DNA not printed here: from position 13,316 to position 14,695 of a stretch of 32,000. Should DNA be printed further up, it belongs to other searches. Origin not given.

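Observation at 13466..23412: Mop-type aldehyde oxidoreductase wired to a Coo/FHL-style energy-converting [NiFe]-hydrogenase: candidate 'aldehyde hydrogenlyase'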

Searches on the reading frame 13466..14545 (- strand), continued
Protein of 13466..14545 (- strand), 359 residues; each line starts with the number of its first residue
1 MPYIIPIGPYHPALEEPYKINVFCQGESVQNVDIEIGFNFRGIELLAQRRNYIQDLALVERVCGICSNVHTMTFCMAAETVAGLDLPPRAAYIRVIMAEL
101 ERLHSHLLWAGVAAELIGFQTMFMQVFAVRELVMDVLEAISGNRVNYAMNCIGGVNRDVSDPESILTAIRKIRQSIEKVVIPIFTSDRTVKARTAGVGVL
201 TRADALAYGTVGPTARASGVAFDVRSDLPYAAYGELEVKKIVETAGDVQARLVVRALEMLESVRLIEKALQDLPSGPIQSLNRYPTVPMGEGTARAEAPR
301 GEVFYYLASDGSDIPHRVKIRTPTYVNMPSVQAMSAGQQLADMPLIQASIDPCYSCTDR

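Call 18: search_protein_families(library=pfam, proteins=[L008:2402-4207:+, L006:2432-4351:+, L012:2488-4332:+, L008:7-1035:+, L008:1057-1716:+, L006:9-1028:+, L006:1025-1654:+, L011:1101-3020:+, L006:1782-2414:+])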
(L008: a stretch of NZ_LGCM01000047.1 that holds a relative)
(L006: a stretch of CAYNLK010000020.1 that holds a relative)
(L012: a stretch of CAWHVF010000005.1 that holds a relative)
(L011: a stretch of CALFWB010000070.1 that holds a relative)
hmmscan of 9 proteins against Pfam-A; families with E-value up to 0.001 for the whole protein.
L008:2402-4207:+ (601 aa): 2 families
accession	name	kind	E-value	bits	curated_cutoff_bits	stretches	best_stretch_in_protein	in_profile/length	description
PF01314.23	AFOR_C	-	1.4e-149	498.9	27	1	219-600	2-385/385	Aldehyde ferredoxin oxidoreductase, domains 2 & 3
PF02730.20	AFOR_N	-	8.5e-84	280.7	29.8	1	6-205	1-199/199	Aldehyde ferredoxin oxidoreductase, N-terminal domain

L006:2432-4351:+ (639 aa): 1 family
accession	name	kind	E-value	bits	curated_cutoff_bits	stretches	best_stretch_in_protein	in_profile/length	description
PF03063.25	Prismane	-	2.6e-191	637.2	27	1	54-611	1-512/513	Prismane/CO dehydrogenase family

L012:2488-4332:+ (614 aa): 2 families
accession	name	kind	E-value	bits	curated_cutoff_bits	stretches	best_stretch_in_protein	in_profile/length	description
PF01314.23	AFOR_C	-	7.6e-149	496.5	27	1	235-613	5-385/385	Aldehyde ferredoxin oxidoreductase, domains 2 & 3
PF02730.20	AFOR_N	-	3.2e-82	275.5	29.8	1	19-218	1-199/199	Aldehyde ferredoxin oxidoreductase, N-terminal domain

L008:7-1035:+ (342 aa): 5 families
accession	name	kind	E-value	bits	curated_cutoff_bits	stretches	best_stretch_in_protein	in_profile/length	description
PF07730.19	HisKA_3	-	5.6e-18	65.7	24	1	132-199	1-68/68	Histidine kinase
PF01590.32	GAF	-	6.1e-11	43.4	22.4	1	8-115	38-133/133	GAF domain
PF02518.31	HATPase_c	-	2.2e-09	38.1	26.4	1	239-340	3-105/111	Histidine kinase-, DNA gyrase B-, and HSP90-like ATPase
PF13185.12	GAF_2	-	3e-09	37.6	28.6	1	20-116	51-136/136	GAF domain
PF13492.12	GAF_3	-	3e-06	28.1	27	1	64-117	77-129/129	GAF domain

L008:1057-1716:+ (219 aa): 4 families
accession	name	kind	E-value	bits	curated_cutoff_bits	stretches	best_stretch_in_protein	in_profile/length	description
PF00072.30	Response_reg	-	9.1e-26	90.7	30.2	1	7-119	1-111/111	Response regulator receiver domain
PF00196.25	GerE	-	4.5e-17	61.9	23.5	1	148-201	2-55/57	Bacterial regulatory proteins, luxR family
PF08281.18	Sigma70_r4_2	-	7.2e-08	32.4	25.7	1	146-191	8-54/54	Sigma-70, region 4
PF04545.22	Sigma70_r4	-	0.00063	19.7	24.1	0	147-191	3-48/50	Sigma-70, region 4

L006:9-1028:+ (339 aa): 5 families
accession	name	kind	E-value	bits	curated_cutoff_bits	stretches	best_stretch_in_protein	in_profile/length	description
PF07730.19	HisKA_3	-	5e-14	53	24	1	132-196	1-66/68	Histidine kinase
PF13185.12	GAF_2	-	1.9e-13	51.2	28.6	1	30-116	51-136/136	GAF domain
PF01590.32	GAF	-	6.3e-10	40.1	22.4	1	34-115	56-133/133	GAF domain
PF02518.31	HATPase_c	-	1.4e-08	35.6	26.4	1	240-334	4-110/111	Histidine kinase-, DNA gyrase B-, and HSP90-like ATPase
PF13492.12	GAF_3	-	2.7e-06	28.3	27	1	67-117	80-129/129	GAF domain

L006:1025-1654:+ (209 aa): 5 families
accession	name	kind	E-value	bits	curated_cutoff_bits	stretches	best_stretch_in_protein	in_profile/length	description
PF00072.30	Response_reg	-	2.9e-27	95.5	30.2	1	6-116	1-109/111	Response regulator receiver domain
PF00196.25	GerE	-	2.4e-20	72.4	23.5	1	148-203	2-57/57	Bacterial regulatory proteins, luxR family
PF08281.18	Sigma70_r4_2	-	0.00012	22.1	25.7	1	149-191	11-54/54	Sigma-70, region 4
PF04545.22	Sigma70_r4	-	0.00013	21.8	24.1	0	152-191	8-48/50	Sigma-70, region 4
PF13384.12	HTH_23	-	0.00074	19.7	24.6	0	154-185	8-39/50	Homeodomain-like domain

L011:1101-3020:+ (639 aa): 1 family
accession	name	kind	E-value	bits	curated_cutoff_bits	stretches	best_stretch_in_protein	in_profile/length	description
PF03063.25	Prismane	-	5.6e-194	646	27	1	53-610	1-512/513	Prismane/CO dehydrogenase family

L006:1782-2414:+ (210 aa): 14 families
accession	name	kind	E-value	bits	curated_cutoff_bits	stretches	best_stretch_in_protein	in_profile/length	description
PF00037.32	Fer4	-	1.4e-15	56.8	21.1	1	119-139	3-23/24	4Fe-4S binding domain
PF12837.12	Fer4_6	-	7e-15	54.6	25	2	118-139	3-24/24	4Fe-4S binding domain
PF12838.12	Fer4_7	-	1.2e-12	48.5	27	2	123-177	1-52/52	4Fe-4S dicluster domain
PF13187.11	Fer4_9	-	3.4e-11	43.4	27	1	123-177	1-51/52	4Fe-4S dicluster domain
PF13247.11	Fer4_11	-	9e-11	42.3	26.2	1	89-180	6-97/100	4Fe-4S dicluster domain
PF12797.12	Fer4_2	-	1e-09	38.1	24.5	2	117-136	3-22/22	4Fe-4S binding domain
PF13237.11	Fer4_10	-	7.8e-09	35.8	25.5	2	120-174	5-53/53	4Fe-4S dicluster domain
PF13484.11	Fer4_16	-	1.1e-07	33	30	0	123-144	1-23/66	4Fe-4S double cluster binding domain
PF25160.1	LdpA_Fe-S-bd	-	1.9e-07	31.2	27.6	1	98-142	6-46/49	LdpA Fe-S cluster-binding domain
PF12800.12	Fer4_4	-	3.2e-07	30.5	24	0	122-137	2-17/17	4Fe-4S binding domain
PF14697.11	Fer4_21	-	7.8e-07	29.6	35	1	91-140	6-58/59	4Fe-4S dicluster domain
PF13183.11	Fer4_8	-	5.9e-06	27.2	27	0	43-108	3-67/68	4Fe-4S dicluster domain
PF12798.12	Fer4_3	-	2.1e-05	25.4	27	0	124-138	1-15/15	4Fe-4S binding domain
PF13534.11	Fer4_17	-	9.7e-05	23.3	22.2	0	92-135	1-57/61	4Fe-4S dicluster domain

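Call 21: search_protein_families(library=pfam, proteins=[L025:1540-4326:+, L025:60-1136:+, L015:256-3525:-, L035:1223-2851:+, L035:2830-3858:+, L027:503-2026:+, L027:2069-3109:+, L027:3204-3983:+, L013:36-983:+, L015:11059-11697:+], max_evalue=0.00001)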
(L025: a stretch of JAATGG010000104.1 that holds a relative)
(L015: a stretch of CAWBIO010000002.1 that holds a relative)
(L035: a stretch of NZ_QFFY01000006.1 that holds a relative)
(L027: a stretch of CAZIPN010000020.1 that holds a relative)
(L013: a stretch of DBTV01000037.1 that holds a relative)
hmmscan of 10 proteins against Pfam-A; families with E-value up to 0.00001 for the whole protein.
L025:1540-4326:+ (928 aa): 4 families
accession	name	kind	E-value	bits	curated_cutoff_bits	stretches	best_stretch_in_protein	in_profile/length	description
PF25137.1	ADH_Fe_C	-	4.9e-52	176.9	27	1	669-880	1-192/194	Fe-containing alcohol dehydrogenase family, C-terminal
PF00465.25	Fe-ADH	-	5e-47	160.1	31.3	1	481-658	1-168/168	Iron-containing alcohol dehydrogenase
PF00171.27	Aldedh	-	7.2e-23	81.3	23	1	23-293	19-292/461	Aldehyde dehydrogenase family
PF13685.12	Fe-ADH_2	-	9.7e-09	35.8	28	1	493-576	12-92/149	Iron-containing alcohol dehydrogenase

L025:60-1136:+ (358 aa): 2 families
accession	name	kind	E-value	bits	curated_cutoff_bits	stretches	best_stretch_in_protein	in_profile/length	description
PF01120.23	Alpha_L_fucos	-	4.2e-69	234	25.2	1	8-257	91-345/345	Alpha-L-fucosidase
PF16757.11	Fucosidase_C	-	2.5e-06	28.4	25.6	1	277-353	8-87/88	Alpha-L-fucosidase C-terminal domain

L015:256-3525:- (1089 aa): 10 families
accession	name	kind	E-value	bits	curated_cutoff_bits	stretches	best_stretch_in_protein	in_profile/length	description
PF01512.22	Complex1_51K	-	3e-43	147.7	31.2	1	227-398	1-149/150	Nuo51 FMN-binding domain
PF10589.14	NADH_4Fe-4S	-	4.4e-31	107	23.5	1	509-593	1-85/85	NADH-ubiquinone oxidoreductase-F iron-sulfur binding region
PF07992.20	Pyr_redox_2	-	1.7e-30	106.9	26.1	1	709-1003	2-291/291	Pyridine nucleotide-disulphide oxidoreductase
PF14691.11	Fer4_20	-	2.3e-19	69.7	25.8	1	596-687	21-110/113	Dihydroprymidine dehydrogenase domain II, 4Fe-4S cluster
PF00070.33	Pyr_redox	-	5.5e-13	49.7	22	1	839-913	1-79/82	Pyridine nucleotide-disulphide oxidoreductase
PF13738.12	Pyr_redox_3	-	8.7e-13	48.6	30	1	836-987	163-305/305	Pyridine nucleotide-disulphide oxidoreductase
PF13450.12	NAD_binding_8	-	2.1e-07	31.5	21.9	1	712-747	1-36/68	NAD(P)-binding Rossmann-like domain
PF01262.27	AlaDh_PNT_C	-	2.7e-07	30.7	23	0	837-871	28-62/214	Alanine dehydrogenase/PNT, C-terminal domain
PF12831.13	FAD_oxidored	-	5.5e-06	26.4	27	0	710-746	2-38/416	FAD dependent oxidoreductase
PF01266.30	DAO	-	8.2e-06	26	27.9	0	709-743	1-35/353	FAD dependent oxidoreductase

L035:1223-2851:+ (542 aa): 7 families
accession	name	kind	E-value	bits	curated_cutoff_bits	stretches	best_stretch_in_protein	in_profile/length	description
PF00005.33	ABC_tran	-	2.2e-48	164.8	25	2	28-192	2-137/137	ABC transporter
PF12848.13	ABC_tran_Xtn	-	3e-17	62.9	25.9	1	232-305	2-76/85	ABC transporter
PF13304.12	AAA_21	-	6.4e-17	63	27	0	41-57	3-19/304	AAA domain, putative AbiEii toxin, Type IV TA system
PF02463.25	SMC_N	-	4.1e-08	33.4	40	0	32-77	20-64/220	RecF/RecN/SMC N terminal domain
PF13555.12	AAA_29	-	4.7e-08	33.1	27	0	27-54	12-39/61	P-loop containing region of AAA domain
PF13476.12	AAA_23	-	2.6e-07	31.9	27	0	356-395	23-61/201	AAA domain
PF13401.12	AAA_22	-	6.4e-06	27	27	0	355-376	8-29/130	AAA domain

L035:2830-3858:+ (342 aa): 1 family
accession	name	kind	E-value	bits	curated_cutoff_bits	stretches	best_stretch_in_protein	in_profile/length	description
PF01544.23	CorA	-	6.4e-73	246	27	1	58-337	3-291/292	CorA-like Mg2+ transporter protein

L027:503-2026:+ (507 aa): 3 families
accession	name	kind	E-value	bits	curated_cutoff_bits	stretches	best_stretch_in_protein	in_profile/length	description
PF13091.12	PLDc_2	-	1.2e-38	132.4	27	2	350-473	4-130/132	PLD-like domain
PF00614.28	PLDc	-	4.3e-13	49.1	21.9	1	242-267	2-27/28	Phospholipase D Active site motif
PF13396.11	PLDc_N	-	6e-11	42.6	23.3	1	43-84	2-42/42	Phospholipase_D-nuclease N-terminal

L027:2069-3109:+ (346 aa): 1 family
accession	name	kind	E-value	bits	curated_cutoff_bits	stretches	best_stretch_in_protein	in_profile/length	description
PF02275.23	CBAH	-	4.1e-42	145.4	20.4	1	21-311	1-310/316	Linear amide C-N hydrolases, choloylglycine hydrolase family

L027:3204-3983:+ (259 aa): 1 family
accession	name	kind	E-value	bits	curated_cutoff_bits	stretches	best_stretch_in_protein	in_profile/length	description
PF09968.15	DUF2202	-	5.7e-44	150.2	22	1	72-206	4-138/162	Uncharacterized protein domain (DUF2202)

L013:36-983:+ (315 aa): 2 families
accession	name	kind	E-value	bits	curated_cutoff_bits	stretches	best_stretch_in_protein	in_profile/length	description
PF25137.1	ADH_Fe_C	-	4.1e-53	180.4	27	1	62-275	1-194/194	Fe-containing alcohol dehydrogenase family, C-terminal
PF00465.25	Fe-ADH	-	1.6e-14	54.3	31.3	1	6-50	123-167/168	Iron-containing alcohol dehydrogenase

L015:11059-11697:+ (212 aa): 0 families

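Call 27: search_solved_structures(query=window:13466-14545:-, max_evalue=1e-10)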
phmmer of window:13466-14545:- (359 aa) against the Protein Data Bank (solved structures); distinct sequences matched with E-value up to 1e-10: 56.
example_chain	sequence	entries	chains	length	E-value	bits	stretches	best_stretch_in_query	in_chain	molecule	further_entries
6cfw_L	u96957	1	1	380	1.3e-87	297.3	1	5-359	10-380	Membrane-bound hydrogenase subunit alpha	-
7z0s_E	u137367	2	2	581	2.5e-72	247.1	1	4-359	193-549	Formate hydrogenlyase subunit 5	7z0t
2fug_4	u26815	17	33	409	4.1e-58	200.3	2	5-288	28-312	NADH-quinone oxidoreductase chain 4 | NADH-QUINONE OXIDOREDUCTASE SUBUNIT 4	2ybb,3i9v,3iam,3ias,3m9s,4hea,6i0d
7q5y_B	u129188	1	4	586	3.5e-54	187.4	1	5-278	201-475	NADH-quinone oxidoreductase subunit C/D 2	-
6hum_H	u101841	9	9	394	1e-52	182.6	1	2-282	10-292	NAD(P)H-quinone oxidoreductase subunit H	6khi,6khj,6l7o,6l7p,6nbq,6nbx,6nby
8qby_D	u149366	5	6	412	2.8e-51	177.9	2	5-278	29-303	NADH-quinone oxidoreductase subunit D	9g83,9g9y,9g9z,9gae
7eu3_H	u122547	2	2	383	3.8e-51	177.4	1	4-282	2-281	NAD(P)H-quinone oxidoreductase subunit H, chloroplastic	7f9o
7wfg_H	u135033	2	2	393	2.4e-50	174.8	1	4-282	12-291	NAD(P)H-quinone oxidoreductase subunit H, chloroplastic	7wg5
9iho_D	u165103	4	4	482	7.7e-50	173.1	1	4-280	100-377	NUCM (49 kDa) subunit of mitochondrial NADH:ubiquinone oxidoreductase (Complex I)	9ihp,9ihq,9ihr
9f5x_E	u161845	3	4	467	4.7e-49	170.5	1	5-281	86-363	NADH:ubiquinone oxidoreductase 49 kD subunit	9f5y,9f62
8ba0_D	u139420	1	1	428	7.2e-49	169.9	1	6-281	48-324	Complex I-49kD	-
8b9z_D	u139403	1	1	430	7.4e-49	169.9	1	6-281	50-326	Complex I-49kD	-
6g2j_D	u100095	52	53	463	8.3e-49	169.8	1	6-279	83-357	NADH dehydrogenase [ubiquinone] iron-sulfur protein 2, mitochondrial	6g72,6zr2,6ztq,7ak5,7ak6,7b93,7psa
8esw_S2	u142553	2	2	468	1.1e-48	169.4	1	6-281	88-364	Complex I-49kD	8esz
5lnk_4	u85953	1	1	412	1.2e-48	169.2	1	6-279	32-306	Mitochondrial complex I, 49 kDa subunit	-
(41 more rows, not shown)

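Call 53: find_related_loci(query=A1, collection=metagenome_contigs, flank=10000)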
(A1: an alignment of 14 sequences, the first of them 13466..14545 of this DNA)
Query A1 (359 aa) in metagenome_contigs; peptide patterns used: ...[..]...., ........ (x = any residue, [..] = any of these).
600 stretches matched a pattern (row limit reached: there are more); 582 encode a relative of the query (tblastn E <= 1e-3); the best 80 are kept; 80 distinct loci.
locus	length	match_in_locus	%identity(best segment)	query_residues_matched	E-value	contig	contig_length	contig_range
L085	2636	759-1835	82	1-359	0e+0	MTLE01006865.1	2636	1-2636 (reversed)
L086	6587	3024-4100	70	1-359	2e-179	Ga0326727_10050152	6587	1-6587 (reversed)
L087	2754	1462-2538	69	1-359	0e+0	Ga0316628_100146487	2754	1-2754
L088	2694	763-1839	67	1-359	0e+0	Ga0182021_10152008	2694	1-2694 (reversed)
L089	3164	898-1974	68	1-359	2e-177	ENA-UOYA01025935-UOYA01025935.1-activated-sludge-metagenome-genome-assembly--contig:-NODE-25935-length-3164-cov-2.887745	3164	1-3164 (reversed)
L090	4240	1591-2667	66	1-359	4e-170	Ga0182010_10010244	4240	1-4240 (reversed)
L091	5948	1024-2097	66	1-359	5e-166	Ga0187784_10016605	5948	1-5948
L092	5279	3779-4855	65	1-359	1e-166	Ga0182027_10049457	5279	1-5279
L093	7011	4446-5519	65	1-359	5e-164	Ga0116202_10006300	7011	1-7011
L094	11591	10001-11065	66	4-359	4e-162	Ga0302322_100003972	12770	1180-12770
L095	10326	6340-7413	64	1-359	6e-162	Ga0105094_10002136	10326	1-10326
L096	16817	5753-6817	67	4-359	4e-161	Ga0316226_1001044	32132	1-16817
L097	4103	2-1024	67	19-359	5e-166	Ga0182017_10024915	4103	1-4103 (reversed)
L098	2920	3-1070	64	3-359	4e-169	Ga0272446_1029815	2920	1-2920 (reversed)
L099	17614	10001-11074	64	1-359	3e-159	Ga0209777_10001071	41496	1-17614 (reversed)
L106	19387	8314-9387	61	1-359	3e-154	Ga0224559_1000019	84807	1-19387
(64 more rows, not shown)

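Call 59: list_cluster_members(proteins=[P0001, P0121, P0002, P0233])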
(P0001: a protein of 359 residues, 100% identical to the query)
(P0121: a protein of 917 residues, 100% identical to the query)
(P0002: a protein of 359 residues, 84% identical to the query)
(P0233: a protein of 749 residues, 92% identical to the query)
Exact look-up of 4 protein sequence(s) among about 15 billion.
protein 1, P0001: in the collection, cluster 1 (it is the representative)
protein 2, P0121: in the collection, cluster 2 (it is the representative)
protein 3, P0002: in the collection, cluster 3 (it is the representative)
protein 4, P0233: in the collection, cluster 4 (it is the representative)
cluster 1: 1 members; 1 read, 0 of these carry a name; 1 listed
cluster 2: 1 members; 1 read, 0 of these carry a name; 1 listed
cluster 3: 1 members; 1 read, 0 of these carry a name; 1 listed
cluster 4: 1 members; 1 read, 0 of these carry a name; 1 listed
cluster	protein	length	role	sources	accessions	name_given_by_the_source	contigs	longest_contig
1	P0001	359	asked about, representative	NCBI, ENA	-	-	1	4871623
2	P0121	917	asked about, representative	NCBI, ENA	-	-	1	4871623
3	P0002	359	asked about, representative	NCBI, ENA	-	-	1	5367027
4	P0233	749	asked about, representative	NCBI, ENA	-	-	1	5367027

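Call 60: find_encoding_contigs(protein=P0002, flank=10000, max_places=1)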
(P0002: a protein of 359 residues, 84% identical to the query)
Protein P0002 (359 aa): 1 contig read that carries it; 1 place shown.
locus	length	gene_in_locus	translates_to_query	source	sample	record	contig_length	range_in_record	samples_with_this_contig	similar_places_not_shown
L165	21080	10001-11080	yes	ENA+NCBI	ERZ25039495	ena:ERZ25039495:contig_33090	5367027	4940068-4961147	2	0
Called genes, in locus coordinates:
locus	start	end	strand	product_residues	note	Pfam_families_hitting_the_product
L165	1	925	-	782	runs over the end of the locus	PF14691:Fer4_20, PF07992:Pyr_redox_2 (weak), PF01266:DAO (weak), PF13450:NAD_binding_8, PF14691:Fer4_20, PF13183:Fer4_8, PF13534:Fer4_17, PF02754:CCG (weak), +1 more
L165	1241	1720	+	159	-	PF00111:Fer2, PF13085:Fer2_3 (weak), PF01799:Fer2_2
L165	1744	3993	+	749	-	PF01315:Ald_Xan_dh_C, PF02738:MoCoBD_1, PF20256:MoCoBD_2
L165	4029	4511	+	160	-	PF14697:Fer4_21 (faint), PF13247:Fer4_11, PF13237:Fer4_10 (weak), PF12838:Fer4_7, PF13187:Fer4_9 (weak), PF00037:Fer4 (weak), PF12797:Fer4_2 (weak), PF12837:Fer4_6 (weak), +4 more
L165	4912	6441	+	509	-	PF00361:Proton_antipo_M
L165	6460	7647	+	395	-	PF00361:Proton_antipo_M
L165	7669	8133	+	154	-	PF01058:Oxidored_q6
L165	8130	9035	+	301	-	PF00146:NADHdh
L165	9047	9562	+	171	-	PF14697:Fer4_21 (weak), PF12838:Fer4_7, PF13187:Fer4_9, PF00037:Fer4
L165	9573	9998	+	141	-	PF00329:Complex1_30kDa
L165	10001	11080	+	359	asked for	PF00374:NiFeSe_Hases, PF00346:Complex1_49kDa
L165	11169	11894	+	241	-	PF13938:DUF4213, PF04016:DUF364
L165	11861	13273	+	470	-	PF00501:AMP-binding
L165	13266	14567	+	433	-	PF02625:XdhC_CoxI, PF13478:XdhC_C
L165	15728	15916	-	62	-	-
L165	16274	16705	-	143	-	-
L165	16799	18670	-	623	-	PF06480:FtsH_ext, PF00004:AAA, PF17862:AAA_lid_3, PF01434:Peptidase_M41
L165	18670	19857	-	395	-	PF04972:BON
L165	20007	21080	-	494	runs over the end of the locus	PF00773:RNB, PF18614:RNase_II_C_S1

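Call 61: find_encoding_contigs(protein=P0001, flank=10000, max_places=1)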
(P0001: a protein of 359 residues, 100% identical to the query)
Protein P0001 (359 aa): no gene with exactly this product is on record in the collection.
